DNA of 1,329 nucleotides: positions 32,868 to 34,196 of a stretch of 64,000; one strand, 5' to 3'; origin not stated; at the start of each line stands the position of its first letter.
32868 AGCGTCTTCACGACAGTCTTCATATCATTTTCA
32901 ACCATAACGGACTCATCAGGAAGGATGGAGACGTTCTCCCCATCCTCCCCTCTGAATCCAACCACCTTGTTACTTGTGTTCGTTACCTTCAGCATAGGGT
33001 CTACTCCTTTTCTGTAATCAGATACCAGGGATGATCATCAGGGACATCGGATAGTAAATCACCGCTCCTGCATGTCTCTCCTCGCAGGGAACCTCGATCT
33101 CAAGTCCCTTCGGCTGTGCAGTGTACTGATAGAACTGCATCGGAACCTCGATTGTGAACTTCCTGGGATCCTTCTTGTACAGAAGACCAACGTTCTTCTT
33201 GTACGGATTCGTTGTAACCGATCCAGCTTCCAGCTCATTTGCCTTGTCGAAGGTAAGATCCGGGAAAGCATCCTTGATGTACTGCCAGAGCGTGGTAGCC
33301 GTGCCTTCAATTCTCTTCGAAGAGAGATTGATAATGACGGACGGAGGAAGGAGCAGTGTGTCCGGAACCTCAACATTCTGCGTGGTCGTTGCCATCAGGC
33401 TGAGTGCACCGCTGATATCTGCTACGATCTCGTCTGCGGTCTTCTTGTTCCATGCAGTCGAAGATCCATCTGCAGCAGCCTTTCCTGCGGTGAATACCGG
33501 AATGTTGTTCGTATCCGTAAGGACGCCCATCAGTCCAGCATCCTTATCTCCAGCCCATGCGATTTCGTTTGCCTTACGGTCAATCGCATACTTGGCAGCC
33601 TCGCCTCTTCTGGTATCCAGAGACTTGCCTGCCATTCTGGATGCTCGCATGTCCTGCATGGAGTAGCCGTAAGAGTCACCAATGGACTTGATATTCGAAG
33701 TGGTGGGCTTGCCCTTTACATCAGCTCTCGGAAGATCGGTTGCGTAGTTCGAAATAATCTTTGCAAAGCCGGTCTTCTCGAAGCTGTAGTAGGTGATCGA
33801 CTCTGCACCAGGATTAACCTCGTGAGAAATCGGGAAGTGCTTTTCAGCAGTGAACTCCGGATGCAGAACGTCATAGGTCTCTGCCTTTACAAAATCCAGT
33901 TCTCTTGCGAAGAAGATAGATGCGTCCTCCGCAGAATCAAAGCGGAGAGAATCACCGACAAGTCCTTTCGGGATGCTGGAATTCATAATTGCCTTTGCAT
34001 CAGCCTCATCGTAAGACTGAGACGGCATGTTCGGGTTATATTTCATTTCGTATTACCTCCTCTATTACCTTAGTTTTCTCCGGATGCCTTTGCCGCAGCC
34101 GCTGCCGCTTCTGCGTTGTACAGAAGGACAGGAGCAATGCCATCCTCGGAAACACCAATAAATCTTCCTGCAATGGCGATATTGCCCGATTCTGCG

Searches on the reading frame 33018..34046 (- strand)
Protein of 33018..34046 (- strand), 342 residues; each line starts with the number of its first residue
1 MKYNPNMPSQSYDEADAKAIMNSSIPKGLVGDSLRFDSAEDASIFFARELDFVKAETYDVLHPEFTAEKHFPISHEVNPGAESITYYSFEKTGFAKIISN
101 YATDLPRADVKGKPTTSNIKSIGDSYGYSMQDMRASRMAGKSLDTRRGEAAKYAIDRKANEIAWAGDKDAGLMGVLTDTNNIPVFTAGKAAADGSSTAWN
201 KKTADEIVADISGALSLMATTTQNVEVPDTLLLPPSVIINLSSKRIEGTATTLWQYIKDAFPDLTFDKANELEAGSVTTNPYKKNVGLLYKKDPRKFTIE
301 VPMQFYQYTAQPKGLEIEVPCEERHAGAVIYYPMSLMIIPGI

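Call 65: search_protein_families(library=pfam, proteins=[window:33018-34046:-], max_evalue=0.001)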
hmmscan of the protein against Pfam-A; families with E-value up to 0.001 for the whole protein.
window:33018-34046:- (342 aa): 1 family
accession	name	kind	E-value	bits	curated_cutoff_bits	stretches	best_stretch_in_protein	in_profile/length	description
PF09950.15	Major_capside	-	2.4e-58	197.8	26.8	1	93-342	1-251/251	Major capsid protein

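Call 80: search_dna_similar(query=window:33018-34046:-, collection=phages, mode=protein, max_evalue=1e-10, max_rows=12)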
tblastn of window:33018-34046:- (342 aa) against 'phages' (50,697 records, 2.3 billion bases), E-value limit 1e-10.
Records with a match: 1340; places in all: 1341; records where one place covers at least 80% of the query: 1311.
Best place of each record, by identity: <60% 1340.
By first word of the organism name: Klebsiella 460; Escherichia 333; Vibrio 256; Shigella 35; Erwinia 25; Salmonella 25; Yersinia 25; Aeromonas 22; Campylobacter 20; Rhizobium 18; and 32 more.
By host as written in the record: - 338; Klebsiella pneumoniae 207; Escherichia coli 94; Escherichia coli DSM 12242 42; Escherichia coli K-12 MG1655 35; Campylobacter jejuni 20; Erwinia amylovora 16; Vibrio cyclitrophicus 16; and 266 more.
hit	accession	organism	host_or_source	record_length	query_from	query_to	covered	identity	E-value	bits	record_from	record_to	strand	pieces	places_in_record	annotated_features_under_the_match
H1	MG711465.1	Faecalibacterium phage FP_Brigit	Faecalibacterium prausnitzii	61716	2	342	100%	56.9%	2e-122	393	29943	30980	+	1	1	major capsid protein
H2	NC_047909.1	Faecalibacterium phage FP_Brigit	Faecalibacterium prausnitzii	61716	2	342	100%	56.9%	2e-122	393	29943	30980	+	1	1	major head protein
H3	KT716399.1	Pseudomonas phage POR1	Pseudomonas oryzihabitans J81P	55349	6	342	99%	37.7%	2e-53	194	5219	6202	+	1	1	major capsid protein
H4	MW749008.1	Hafnia phage vB_HpaM_Meifeng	Hafnia paralvei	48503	7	342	98%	35.2%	6e-49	181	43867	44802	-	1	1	hypothetical protein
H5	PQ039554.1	Enterobacter phage vB_Ecl_MII_003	Enterobacter cloacae (BPA MR E3)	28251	7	342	98%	33.4%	2e-47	177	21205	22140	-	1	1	hypothetical protein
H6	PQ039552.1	Enterobacter phage vB_Ecl_MII_001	Enterobacter cloacae ATCC 50398 MR2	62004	7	342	98%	33.4%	2e-47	177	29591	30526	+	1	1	hypothetical protein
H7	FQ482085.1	Erwinia phage phiEt88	-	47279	7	342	98%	32.4%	1e-43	166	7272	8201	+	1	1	hypothetical protein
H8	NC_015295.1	Erwinia phage phiEt88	-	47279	7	342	98%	32.4%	1e-43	166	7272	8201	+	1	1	major head protein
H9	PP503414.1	Salmonella phage Sephi301i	Salmonella enterica subsp. enterica ...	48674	1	342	100%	30.7%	6e-40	155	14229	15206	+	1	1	major head protein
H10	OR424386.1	Escherichia phage vB-Eco-KMB25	Escherichia coli KMB510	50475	1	342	100%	30.6%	1e-39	154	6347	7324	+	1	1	major capsid protein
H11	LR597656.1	Escherichia phage Stevie_ev116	-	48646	1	342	100%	30.6%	1e-39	154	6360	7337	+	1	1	Major capsid protein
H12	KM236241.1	Citrobacter phage Stevie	Citrobacter freundii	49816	1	342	100%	30.6%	1e-39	154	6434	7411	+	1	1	major capsid protein | ribosome_binding_site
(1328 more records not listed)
